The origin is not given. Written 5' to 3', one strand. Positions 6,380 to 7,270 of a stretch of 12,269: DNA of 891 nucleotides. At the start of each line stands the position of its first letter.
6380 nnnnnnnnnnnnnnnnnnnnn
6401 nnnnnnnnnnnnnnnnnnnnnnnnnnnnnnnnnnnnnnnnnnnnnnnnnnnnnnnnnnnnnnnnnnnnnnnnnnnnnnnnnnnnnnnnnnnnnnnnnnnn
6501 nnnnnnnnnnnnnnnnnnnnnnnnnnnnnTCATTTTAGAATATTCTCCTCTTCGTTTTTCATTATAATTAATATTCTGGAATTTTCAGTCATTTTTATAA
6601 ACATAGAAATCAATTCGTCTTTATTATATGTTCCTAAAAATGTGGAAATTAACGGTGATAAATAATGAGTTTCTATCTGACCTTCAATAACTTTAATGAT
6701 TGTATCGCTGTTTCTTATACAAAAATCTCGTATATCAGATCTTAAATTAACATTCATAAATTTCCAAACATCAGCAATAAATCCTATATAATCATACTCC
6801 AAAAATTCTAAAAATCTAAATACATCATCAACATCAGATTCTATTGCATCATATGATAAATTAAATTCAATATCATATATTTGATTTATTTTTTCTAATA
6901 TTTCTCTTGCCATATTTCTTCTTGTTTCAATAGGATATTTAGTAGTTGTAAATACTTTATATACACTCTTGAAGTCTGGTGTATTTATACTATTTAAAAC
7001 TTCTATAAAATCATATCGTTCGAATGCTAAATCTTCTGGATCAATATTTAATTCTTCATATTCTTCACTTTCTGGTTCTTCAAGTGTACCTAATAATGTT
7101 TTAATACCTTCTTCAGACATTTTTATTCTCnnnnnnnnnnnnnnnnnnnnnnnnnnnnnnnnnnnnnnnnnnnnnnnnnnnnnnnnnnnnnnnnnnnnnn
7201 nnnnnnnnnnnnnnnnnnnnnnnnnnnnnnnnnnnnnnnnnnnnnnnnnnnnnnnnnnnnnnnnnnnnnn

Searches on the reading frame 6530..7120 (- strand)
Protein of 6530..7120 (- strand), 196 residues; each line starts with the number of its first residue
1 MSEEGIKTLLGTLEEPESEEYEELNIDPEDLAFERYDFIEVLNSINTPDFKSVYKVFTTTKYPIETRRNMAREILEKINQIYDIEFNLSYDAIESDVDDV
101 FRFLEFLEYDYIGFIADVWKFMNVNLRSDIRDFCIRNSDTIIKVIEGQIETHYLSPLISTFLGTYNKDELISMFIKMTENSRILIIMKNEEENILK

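Call 7: search_protein_families(library=pfam, proteins=[window:6530-7120:-], max_evalue=0.01)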
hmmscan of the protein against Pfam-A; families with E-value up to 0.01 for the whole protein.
window:6530-7120:- (196 aa): 0 families

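Call 8: search_protein_families(library=phrogs, proteins=[window:6530-7120:-], max_evalue=0.01)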
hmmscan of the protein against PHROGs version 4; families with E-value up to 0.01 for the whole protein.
window:6530-7120:- (196 aa): 0 families

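Call 36: search_protein_families(library=ncbifam, proteins=[window:6530-7120:-], max_evalue=1)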
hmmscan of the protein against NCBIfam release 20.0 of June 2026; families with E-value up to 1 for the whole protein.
window:6530-7120:- (196 aa): 0 families

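Call 39: find_homologous_proteins(query=window:6530-7120:-, max_evalue=0.001)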
Query window:6530-7120:- (196 aa): 10 proteins with E <= 0.001 among 94 candidates.
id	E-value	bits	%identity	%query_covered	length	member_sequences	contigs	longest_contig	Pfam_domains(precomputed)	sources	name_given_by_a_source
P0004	1.3e-120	418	100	100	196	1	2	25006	-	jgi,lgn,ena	-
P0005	1.1e-75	272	66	98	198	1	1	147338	-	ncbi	-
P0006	1.4e-75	271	65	100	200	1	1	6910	-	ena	-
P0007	1.9e-75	271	65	100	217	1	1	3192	-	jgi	-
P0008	1.3e-73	265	63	98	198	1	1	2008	-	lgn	-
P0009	1.1e-61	226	57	97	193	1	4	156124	-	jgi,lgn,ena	-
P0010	2.3e-60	222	49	97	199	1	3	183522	-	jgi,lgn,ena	-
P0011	9.3e-57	210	50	97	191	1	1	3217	-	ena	-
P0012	8.3e-56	207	46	99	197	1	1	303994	-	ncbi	-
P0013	6.0e-40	155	54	65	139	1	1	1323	-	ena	-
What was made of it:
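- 6530..7120 (-): Conserved 196-aa protein with an acidic N-terminal tail. It always lies downstream of beta, and is a candidate polymerase accessory factor (inferred). Ten homologues, none with a Pfam domain (call 39).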

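Call 40: find_encoding_contigs(protein=P0005, flank=10000, max_places=3)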
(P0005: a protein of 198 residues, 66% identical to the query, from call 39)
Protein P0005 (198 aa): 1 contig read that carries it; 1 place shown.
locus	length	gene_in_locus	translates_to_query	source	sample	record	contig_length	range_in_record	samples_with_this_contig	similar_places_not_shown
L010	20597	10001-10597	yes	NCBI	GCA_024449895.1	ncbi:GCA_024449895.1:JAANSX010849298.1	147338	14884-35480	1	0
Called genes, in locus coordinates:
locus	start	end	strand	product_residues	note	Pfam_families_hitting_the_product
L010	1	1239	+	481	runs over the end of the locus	-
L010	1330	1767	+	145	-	-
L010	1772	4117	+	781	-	PF00623:RNA_pol_Rpb1_2, PF04998:RNA_pol_Rpb1_5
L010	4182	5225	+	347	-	-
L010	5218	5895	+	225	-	-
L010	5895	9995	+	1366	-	PF04560:RNA_pol_Rpb2_7 (faint), PF04565:RNA_pol_Rpb2_3, PF00562:RNA_pol_Rpb2_6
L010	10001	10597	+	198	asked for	-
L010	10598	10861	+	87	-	-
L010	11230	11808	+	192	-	-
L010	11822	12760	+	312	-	-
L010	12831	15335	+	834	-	PF17795:Vault_3 (faint), PF11978:MVP_shoulder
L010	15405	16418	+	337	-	-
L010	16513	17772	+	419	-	-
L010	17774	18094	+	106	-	-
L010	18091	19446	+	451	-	PF13203:DUF2201_N, PF09967:DUF2201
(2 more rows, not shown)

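Call 41: find_encoding_contigs(protein=P0012, flank=10000, max_places=3)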
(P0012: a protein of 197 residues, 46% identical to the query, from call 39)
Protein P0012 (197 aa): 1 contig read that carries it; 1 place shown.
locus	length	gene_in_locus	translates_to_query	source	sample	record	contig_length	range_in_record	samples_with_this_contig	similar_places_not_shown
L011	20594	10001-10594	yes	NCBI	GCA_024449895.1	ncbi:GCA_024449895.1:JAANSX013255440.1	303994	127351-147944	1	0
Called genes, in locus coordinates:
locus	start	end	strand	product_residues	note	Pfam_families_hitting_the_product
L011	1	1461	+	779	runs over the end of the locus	PF00623:RNA_pol_Rpb1_2, PF04998:RNA_pol_Rpb1_5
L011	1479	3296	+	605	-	PF24308:DUF7487, PF25680:Mom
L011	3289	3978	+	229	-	-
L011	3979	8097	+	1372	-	PF04565:RNA_pol_Rpb2_3, PF00562:RNA_pol_Rpb2_6, PF04560:RNA_pol_Rpb2_7 (faint)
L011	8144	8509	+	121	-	-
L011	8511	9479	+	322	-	-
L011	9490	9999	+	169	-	-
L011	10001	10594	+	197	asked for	-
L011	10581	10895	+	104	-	-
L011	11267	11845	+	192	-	-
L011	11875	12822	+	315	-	-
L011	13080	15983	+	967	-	PF02518:HATPase_c, PF00204:DNA_gyraseB, PF14890:Intein_splicing, PF00986:DNA_gyraseB_C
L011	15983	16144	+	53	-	-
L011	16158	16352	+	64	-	-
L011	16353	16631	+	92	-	-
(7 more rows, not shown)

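Call 61: predict_structure(alignment_id=A3)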
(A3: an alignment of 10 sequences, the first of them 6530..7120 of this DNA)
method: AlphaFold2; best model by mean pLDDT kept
length: 196 residues; sequences in the alignment: 10
mean_pLDDT: 80.3   pTM: 0.71
mean pLDDT of the five models: 80.3, 76.9, 76.3, 75.9, 69.1
residues with pLDDT >= 90: 63; 70-90: 93; 50-70: 18; < 50: 22
segments of 3 or more residues with pLDDT < 50: 5-7, 9-26
pLDDT, mean of each block of 10 residues (from residue 1): 50 42 49 72 90 87 90 92 86 93 91 91 82 91 90 85 83 90 87 59
secondary structure, 60 per line:
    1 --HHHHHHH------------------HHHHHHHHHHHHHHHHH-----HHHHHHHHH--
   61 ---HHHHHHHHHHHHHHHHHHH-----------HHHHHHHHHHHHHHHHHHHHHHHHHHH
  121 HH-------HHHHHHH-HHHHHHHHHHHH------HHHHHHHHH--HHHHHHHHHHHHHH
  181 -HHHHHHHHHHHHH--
elements in order: H3-9 H28-44 H50-58 H64-82 H94-122 H130-136 H138-149 H156-164 H167-180 H182-194
